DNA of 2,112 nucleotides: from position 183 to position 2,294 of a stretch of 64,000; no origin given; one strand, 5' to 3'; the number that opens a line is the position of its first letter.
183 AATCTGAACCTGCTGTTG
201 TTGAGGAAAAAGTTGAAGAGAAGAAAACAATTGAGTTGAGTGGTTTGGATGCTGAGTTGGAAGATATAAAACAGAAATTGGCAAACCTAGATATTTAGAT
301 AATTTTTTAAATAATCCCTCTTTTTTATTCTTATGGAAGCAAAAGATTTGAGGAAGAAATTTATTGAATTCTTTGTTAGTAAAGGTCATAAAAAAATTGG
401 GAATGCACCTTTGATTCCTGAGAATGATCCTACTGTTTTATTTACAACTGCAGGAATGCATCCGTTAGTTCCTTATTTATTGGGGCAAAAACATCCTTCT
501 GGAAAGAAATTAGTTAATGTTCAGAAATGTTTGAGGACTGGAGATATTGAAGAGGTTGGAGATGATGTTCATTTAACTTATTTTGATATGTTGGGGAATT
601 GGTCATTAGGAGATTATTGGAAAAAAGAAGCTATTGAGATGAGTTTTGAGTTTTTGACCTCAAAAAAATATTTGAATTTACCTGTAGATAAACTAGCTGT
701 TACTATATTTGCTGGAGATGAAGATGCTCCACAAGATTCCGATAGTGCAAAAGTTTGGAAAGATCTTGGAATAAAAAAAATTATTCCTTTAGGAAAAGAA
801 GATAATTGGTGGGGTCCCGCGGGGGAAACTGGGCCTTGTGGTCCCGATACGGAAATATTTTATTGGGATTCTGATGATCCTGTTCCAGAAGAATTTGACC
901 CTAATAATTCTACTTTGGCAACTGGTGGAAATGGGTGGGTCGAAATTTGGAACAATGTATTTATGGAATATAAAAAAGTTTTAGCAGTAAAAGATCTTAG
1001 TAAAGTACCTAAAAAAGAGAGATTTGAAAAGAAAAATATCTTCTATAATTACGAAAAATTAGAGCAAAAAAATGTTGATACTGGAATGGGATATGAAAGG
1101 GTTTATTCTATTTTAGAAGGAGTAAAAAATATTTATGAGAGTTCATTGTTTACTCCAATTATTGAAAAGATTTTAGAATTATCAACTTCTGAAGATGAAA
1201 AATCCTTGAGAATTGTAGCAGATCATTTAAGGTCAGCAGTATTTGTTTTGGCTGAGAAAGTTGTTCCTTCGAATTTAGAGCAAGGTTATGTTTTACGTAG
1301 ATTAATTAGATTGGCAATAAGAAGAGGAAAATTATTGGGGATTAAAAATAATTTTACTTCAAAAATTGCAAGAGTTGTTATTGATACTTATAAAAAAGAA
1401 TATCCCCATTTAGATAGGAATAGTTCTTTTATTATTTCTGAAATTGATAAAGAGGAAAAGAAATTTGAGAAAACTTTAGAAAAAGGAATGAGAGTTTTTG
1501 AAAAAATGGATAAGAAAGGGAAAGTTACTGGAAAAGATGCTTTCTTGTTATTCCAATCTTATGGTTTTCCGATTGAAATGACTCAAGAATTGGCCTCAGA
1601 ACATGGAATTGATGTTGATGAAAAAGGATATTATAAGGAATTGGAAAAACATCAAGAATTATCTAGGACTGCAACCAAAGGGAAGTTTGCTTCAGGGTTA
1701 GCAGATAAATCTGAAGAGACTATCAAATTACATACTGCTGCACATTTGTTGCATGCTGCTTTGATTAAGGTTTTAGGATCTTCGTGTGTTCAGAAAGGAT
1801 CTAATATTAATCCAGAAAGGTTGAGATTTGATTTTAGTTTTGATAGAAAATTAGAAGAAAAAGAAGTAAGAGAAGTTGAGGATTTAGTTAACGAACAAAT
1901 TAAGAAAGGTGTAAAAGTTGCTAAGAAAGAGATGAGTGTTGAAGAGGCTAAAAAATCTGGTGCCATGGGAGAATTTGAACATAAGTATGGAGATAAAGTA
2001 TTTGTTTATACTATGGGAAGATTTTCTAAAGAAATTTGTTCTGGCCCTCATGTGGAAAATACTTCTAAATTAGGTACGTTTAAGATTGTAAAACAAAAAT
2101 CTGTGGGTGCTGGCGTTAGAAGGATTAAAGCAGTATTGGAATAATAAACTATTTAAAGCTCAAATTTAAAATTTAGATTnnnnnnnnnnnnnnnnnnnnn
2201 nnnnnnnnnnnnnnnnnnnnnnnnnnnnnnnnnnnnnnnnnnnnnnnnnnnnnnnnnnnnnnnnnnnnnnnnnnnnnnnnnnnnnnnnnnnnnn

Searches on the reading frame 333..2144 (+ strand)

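Call 11: search_protein_families(library=ncbifam, proteins=[window:333-2144:+], max_evalue=0.01)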
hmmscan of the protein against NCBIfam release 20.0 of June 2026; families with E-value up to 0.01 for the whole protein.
window:333-2144:+ (603 aa): 5 families
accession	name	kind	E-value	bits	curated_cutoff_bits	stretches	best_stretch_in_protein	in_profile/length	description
NF002436.0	PRK01584.1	equivalog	6.2e-230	764.7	529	1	1-603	1-593/595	alanine--tRNA ligase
TIGR00344.1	alaS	equivalog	4e-172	574.5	457.05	2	6-450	2-432/847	alanine--tRNA ligase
TIGR03683.1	A-tRNA_syn_arch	equivalog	2.5e-65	221.2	744.7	4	290-443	326-480/902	alanine--tRNA ligase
NF040865.1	a_tRNA_ed_AlaXM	equivalog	2.6e-21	76.4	300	1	459-602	90-233/234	alanyl-tRNA editing protein AlaXM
TIGR00418.1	thrS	equivalog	1.1e-08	34.5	383.65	1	467-588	2-130/565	threonine--tRNA ligase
